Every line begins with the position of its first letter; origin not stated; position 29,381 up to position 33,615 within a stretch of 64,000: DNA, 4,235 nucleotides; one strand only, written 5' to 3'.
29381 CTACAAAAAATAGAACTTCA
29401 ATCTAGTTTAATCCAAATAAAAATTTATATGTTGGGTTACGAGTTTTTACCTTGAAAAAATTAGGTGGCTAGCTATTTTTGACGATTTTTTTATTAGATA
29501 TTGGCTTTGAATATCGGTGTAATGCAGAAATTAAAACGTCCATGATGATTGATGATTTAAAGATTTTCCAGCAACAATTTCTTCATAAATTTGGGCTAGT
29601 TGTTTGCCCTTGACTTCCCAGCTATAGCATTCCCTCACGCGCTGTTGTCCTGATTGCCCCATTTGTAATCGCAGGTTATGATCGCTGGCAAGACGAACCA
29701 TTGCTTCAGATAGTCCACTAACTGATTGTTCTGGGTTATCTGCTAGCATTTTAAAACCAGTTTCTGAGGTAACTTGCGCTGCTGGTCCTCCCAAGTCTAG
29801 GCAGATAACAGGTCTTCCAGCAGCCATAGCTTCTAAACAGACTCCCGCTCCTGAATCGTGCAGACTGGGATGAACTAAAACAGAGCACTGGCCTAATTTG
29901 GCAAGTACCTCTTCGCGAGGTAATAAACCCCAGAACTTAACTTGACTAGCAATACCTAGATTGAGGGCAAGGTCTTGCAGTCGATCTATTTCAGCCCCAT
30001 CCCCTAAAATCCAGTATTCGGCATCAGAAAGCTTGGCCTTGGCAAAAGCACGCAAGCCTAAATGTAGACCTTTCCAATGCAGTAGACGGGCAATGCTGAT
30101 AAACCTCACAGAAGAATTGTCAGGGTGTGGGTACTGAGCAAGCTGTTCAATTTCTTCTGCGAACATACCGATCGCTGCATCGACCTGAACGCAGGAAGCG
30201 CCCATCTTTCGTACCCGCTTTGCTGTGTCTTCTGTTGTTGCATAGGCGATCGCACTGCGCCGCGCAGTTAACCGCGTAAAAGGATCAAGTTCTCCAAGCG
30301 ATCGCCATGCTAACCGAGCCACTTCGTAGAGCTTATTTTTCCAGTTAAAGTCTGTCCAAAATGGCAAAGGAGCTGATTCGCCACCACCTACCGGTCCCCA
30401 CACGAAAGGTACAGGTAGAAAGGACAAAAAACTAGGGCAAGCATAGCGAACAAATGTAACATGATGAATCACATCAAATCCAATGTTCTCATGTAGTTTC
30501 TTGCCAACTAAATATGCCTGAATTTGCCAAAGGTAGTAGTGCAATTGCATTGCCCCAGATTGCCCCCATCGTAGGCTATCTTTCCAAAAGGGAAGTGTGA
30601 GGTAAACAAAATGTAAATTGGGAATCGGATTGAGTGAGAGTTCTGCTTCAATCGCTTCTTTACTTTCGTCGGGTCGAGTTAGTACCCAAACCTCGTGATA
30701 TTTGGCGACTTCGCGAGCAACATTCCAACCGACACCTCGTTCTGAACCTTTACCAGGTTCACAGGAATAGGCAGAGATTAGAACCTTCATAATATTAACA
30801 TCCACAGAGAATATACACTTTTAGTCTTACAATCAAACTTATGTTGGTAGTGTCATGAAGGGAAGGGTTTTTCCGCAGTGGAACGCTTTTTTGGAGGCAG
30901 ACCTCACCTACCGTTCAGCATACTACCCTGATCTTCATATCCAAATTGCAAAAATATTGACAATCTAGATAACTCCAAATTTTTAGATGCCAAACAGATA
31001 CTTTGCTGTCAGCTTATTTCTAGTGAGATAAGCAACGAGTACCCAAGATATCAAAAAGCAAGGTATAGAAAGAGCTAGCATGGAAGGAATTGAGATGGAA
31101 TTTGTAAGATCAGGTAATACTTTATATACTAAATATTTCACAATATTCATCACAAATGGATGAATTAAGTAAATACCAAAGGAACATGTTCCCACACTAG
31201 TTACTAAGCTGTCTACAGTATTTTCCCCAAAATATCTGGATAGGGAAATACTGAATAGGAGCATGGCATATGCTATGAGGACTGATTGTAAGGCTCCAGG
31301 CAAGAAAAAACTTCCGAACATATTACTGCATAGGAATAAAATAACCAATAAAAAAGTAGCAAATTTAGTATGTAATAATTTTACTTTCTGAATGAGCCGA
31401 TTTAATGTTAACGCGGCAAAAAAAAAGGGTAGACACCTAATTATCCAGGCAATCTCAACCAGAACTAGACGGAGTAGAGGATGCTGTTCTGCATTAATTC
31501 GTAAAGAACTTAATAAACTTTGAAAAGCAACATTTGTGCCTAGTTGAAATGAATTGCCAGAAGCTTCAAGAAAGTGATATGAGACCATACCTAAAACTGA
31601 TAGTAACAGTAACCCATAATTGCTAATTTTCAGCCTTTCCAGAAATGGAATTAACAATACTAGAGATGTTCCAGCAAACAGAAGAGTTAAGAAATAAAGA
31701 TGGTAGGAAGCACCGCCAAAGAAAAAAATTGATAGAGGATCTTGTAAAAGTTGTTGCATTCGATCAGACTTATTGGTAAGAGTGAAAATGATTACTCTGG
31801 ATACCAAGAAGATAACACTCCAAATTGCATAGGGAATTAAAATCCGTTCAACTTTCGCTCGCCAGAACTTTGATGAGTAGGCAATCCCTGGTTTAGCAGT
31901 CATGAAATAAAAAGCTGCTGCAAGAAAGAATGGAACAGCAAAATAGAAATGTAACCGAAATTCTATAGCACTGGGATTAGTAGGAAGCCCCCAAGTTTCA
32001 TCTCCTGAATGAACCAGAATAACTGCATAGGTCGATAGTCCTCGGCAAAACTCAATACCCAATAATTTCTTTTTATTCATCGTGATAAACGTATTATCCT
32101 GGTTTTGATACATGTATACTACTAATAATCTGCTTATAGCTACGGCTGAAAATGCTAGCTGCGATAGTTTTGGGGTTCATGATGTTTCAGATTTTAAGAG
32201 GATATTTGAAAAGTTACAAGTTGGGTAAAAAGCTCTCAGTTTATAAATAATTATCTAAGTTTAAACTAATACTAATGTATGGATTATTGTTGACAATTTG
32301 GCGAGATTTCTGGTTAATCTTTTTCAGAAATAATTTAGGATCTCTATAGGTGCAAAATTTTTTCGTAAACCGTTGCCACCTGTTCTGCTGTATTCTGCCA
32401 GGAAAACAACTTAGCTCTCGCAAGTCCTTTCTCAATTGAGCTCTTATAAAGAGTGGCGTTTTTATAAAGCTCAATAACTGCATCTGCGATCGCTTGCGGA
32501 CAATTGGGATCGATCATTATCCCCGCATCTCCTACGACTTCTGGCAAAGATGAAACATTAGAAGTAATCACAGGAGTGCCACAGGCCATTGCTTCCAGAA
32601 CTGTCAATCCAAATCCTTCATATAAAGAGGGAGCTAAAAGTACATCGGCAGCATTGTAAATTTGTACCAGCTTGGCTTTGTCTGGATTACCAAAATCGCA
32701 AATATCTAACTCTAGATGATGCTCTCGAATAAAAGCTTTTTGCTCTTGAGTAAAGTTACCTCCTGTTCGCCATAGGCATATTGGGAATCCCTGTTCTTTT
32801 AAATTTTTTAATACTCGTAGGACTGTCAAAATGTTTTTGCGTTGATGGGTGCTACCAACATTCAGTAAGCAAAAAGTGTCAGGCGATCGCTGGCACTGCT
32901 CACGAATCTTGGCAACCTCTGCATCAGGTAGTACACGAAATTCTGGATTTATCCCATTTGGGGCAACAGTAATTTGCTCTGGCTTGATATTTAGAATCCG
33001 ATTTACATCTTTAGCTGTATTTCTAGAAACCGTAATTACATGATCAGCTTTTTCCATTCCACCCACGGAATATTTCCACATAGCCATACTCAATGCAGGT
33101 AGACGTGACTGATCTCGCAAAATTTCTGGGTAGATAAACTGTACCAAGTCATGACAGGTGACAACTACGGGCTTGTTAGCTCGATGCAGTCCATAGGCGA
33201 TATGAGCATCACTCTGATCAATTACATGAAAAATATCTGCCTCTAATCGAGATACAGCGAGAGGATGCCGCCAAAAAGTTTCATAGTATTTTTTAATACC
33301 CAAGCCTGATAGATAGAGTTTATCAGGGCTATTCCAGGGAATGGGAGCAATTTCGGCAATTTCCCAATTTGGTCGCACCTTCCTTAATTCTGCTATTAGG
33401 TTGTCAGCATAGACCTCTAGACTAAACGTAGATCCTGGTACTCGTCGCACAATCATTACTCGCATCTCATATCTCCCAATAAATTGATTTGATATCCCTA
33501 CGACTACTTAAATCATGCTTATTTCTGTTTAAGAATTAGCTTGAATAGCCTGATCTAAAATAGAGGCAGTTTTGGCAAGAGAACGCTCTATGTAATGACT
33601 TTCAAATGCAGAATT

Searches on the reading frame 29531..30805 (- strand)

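Call 34: search_protein_families(library=pfam, proteins=[window:29531-30805:-], max_evalue=0.001)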
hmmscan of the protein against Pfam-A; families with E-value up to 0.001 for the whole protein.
window:29531-30805:- (424 aa): 3 families
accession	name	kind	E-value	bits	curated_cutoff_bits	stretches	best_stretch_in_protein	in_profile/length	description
PF00534.26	Glycos_transf_1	-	2.8e-26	92.5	26.4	1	232-389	15-172/172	Glycosyl transferases group 1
PF13692.12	Glyco_trans_1_4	-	7.3e-21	75.4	27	1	234-375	3-142/142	Glycosyl transferases group 1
PF20706.3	GT4-conflict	-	0.00014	21.4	26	1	227-397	193-379/385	Family 4 Glycosyltransferase in conflict systems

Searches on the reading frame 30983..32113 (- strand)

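Call 34: search_protein_families(library=pfam, proteins=[window:30983-32113:-], max_evalue=0.001)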
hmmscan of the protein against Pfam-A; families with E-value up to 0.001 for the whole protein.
window:30983-32113:- (376 aa): 1 family
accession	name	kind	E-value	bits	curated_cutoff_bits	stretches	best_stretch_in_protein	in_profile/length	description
PF01757.29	Acyl_transf_3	-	3.1e-23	82.8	31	1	19-359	3-324/326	Acyltransferase domain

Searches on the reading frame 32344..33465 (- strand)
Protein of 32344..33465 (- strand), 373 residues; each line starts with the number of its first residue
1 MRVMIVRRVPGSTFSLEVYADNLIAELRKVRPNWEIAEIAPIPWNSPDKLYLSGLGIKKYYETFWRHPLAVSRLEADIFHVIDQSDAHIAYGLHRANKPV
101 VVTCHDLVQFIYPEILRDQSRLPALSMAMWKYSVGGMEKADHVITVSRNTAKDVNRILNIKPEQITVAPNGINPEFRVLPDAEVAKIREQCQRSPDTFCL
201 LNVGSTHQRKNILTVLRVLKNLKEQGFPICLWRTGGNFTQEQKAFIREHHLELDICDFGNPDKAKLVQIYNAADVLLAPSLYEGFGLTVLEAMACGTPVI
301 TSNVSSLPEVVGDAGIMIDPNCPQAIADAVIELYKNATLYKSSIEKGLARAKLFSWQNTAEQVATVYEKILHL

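Call 34: search_protein_families(library=pfam, proteins=[window:32344-33465:-], max_evalue=0.001)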
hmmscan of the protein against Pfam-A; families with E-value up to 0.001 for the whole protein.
window:32344-33465:- (373 aa): 6 families
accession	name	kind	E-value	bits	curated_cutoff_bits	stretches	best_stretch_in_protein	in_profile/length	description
PF00534.26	Glycos_transf_1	-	2.5e-29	102.4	26.4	1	186-347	4-169/172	Glycosyl transferases group 1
PF13692.12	Glyco_trans_1_4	-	7.2e-27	94.8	27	1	200-336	4-142/142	Glycosyl transferases group 1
PF13439.12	Glyco_transf_4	-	7e-17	62.4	28.5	1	49-175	46-169/170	Glycosyltransferase Family 4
PF20706.3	GT4-conflict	-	6.3e-13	48.9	26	1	137-314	144-323/385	Family 4 Glycosyltransferase in conflict systems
PF13579.12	Glyco_trans_4_4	-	2.9e-07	31.4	29.7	1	65-171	64-158/158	Glycosyl transferase 4-like domain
PF13524.12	Glyco_trans_1_2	-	0.00025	21.4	25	1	262-362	36-141/144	Glycosyl transferase-like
